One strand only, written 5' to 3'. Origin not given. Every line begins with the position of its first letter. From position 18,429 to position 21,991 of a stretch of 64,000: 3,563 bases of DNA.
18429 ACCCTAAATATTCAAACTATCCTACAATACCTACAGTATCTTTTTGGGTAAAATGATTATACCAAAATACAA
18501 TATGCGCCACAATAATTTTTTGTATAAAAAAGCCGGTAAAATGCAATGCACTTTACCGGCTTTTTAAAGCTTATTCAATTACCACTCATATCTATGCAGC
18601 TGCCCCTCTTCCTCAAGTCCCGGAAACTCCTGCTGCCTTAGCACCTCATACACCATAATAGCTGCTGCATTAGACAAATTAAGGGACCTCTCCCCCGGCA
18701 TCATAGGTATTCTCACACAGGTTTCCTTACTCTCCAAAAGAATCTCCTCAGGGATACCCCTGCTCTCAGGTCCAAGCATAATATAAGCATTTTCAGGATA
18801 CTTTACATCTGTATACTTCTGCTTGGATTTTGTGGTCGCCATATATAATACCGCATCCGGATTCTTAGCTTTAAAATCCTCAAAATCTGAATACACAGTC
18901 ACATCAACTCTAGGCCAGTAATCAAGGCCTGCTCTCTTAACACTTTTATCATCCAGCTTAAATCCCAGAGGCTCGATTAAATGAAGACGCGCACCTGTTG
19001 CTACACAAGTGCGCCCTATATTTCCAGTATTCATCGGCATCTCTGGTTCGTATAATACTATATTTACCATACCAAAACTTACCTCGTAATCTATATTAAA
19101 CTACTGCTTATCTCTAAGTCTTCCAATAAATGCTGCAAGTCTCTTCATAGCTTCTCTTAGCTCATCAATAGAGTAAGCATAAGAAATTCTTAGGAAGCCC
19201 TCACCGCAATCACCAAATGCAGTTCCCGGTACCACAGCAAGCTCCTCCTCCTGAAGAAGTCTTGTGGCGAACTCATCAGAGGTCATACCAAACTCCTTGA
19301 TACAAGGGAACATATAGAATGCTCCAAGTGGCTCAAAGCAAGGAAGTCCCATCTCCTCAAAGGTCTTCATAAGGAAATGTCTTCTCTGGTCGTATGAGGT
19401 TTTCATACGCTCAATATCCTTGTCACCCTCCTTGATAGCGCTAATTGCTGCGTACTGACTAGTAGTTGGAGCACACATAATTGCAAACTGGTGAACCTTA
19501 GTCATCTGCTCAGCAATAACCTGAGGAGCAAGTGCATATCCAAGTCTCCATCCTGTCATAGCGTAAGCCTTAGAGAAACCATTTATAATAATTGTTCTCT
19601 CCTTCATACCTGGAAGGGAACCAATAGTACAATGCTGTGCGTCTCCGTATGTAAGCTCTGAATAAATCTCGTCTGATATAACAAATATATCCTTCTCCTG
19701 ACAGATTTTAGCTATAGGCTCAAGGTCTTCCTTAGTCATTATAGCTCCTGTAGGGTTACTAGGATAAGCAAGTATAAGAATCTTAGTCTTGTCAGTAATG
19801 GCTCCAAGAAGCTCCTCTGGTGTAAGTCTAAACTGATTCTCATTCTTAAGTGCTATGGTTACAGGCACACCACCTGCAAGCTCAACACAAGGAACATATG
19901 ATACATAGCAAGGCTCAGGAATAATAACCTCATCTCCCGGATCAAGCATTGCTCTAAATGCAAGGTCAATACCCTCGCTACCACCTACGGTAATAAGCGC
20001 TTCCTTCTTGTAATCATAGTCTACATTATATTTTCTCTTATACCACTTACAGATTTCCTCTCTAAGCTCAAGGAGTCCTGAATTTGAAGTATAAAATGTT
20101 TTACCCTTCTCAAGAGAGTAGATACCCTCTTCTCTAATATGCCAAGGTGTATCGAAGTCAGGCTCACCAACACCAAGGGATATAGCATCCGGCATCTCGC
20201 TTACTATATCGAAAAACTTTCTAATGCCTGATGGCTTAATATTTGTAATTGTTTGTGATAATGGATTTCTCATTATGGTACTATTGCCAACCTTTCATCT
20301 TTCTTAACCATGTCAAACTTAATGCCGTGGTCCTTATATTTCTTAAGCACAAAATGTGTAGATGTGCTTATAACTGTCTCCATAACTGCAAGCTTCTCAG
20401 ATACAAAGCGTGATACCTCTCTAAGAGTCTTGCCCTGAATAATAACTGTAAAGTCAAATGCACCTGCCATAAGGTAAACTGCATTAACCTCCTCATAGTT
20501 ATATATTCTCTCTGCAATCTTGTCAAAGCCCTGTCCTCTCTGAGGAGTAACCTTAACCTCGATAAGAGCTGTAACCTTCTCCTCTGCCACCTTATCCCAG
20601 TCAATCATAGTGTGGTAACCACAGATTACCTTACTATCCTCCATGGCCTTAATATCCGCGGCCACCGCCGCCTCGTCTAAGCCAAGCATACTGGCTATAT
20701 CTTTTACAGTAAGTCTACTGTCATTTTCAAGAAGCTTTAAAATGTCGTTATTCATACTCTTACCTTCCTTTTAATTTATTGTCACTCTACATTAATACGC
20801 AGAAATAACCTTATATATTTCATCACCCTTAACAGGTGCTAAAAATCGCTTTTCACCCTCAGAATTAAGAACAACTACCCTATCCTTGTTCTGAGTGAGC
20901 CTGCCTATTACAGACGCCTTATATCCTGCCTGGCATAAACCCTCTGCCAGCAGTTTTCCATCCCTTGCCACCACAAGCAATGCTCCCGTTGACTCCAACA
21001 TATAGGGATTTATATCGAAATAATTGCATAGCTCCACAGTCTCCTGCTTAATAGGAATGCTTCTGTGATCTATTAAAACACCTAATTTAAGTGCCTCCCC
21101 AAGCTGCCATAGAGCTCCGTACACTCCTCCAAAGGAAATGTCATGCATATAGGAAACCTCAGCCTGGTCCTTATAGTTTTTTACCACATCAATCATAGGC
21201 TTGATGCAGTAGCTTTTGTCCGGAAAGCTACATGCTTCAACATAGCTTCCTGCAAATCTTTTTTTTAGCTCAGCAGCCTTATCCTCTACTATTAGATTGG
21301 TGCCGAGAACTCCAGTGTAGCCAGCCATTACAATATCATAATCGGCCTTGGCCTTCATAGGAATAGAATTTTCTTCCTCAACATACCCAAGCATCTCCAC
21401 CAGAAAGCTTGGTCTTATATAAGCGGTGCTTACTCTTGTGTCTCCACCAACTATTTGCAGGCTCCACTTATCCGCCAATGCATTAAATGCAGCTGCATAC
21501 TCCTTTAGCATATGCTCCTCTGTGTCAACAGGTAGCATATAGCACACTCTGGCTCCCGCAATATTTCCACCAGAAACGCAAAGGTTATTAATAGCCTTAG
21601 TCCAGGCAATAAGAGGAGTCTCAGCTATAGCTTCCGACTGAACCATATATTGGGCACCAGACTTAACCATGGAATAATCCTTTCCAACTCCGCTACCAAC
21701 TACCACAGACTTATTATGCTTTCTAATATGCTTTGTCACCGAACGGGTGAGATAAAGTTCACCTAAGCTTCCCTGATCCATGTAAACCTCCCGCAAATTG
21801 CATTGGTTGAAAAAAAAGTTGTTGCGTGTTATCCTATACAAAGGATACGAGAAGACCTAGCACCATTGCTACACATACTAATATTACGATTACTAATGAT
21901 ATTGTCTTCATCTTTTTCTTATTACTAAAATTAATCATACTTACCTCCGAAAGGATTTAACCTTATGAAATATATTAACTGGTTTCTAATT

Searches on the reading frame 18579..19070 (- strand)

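Call 10: search_protein_families(library=pfam, proteins=[window:18579-19070:-], max_evalue=0.001)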
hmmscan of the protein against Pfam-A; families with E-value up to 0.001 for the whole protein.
window:18579-19070:- (163 aa): 1 family
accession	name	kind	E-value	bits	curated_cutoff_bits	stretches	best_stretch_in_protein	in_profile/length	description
PF00588.24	SpoU_methylase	-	3.7e-35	121.5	29.7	1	2-141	2-142/142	SpoU rRNA Methylase family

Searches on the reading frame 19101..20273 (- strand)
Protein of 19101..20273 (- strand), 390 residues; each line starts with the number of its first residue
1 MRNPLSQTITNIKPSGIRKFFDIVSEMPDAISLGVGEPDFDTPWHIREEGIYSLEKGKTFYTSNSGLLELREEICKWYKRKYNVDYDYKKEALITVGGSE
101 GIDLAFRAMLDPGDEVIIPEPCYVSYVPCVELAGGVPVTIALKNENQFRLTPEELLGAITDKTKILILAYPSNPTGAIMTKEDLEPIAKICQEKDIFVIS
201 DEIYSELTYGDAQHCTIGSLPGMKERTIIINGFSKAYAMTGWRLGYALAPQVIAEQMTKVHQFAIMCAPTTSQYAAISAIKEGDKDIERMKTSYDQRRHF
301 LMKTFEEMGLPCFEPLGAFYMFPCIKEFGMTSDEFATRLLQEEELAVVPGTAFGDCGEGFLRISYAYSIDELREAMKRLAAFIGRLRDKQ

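Call 10: search_protein_families(library=pfam, proteins=[window:19101-20273:-], max_evalue=0.001)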
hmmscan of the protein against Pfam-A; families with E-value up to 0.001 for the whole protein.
window:19101-20273:- (390 aa): 5 families
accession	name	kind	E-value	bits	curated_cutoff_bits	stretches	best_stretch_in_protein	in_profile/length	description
PF00155.27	Aminotran_1_2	-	2.1e-78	264.5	19.7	1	29-379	2-361/361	Aminotransferase class I and II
PF01041.23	DegT_DnrJ_EryC1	-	4e-10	39.9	19.8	1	87-201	37-145/360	DegT/DnrJ/EryC1/StrS aminotransferase family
PF00266.25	Aminotran_5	-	6.7e-09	35.6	21.5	1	87-201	59-175/371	Aminotransferase class-V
PF01053.26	Cys_Met_Meta_PP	-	2.2e-06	26.9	27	1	90-203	68-175/381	Cys/Met metabolism PLP-dependent enzyme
PF01212.27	Beta_elim_lyase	-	0.00025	20.9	27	1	56-201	23-168/288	Beta-eliminating lyase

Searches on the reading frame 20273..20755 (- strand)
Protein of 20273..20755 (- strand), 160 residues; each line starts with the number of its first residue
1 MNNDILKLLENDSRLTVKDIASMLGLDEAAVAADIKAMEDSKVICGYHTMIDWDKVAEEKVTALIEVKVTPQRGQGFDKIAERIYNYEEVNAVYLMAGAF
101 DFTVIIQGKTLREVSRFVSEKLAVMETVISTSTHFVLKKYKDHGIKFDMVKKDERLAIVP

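Call 10: search_protein_families(library=pfam, proteins=[window:20273-20755:-], max_evalue=0.001)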
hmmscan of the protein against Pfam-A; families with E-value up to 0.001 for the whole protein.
window:20273-20755:- (160 aa): 5 families
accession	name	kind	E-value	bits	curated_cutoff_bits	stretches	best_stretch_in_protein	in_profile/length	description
PF01037.27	AsnC_trans_reg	-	5.6e-15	55.5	25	1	65-138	1-72/73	Lrp/AsnC ligand binding domain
PF13404.12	HTH_AsnC-type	-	1.9e-07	31.2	27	1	5-39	8-42/42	AsnC-type helix-turn-helix domain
PF13412.12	HTH_24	-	2.5e-07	30.6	21.9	1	4-44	7-47/48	Winged helix-turn-helix DNA-binding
PF08279.18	HTH_11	-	2.1e-05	24.7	25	1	3-40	3-41/55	HTH domain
PF21476.4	PF0610-like_N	-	0.00053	20.6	33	0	5-37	6-37/50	PF0610-like, N-terminal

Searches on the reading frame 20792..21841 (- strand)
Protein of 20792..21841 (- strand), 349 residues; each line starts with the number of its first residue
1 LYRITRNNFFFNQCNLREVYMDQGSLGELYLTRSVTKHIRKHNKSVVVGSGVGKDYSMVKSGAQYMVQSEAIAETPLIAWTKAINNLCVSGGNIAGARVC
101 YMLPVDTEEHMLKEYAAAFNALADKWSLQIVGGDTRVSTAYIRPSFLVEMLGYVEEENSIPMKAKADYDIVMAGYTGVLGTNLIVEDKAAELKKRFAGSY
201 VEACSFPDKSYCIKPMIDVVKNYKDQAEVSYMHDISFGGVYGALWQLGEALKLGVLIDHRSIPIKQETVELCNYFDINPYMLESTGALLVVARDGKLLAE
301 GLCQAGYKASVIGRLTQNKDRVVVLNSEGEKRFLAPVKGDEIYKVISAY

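Call 10: search_protein_families(library=pfam, proteins=[window:20792-21841:-], max_evalue=0.001)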
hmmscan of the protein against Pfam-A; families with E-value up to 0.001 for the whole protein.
window:20792-21841:- (349 aa): 2 families
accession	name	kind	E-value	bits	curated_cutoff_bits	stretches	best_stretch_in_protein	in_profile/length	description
PF02769.27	AIRS_C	-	3.9e-09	37.3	23.1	1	214-323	45-153/156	AIR synthase related protein, C-terminal domain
PF00586.29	AIRS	-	4.3e-05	24.3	24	1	79-153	39-111/112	AIR synthase related protein, N-terminal domain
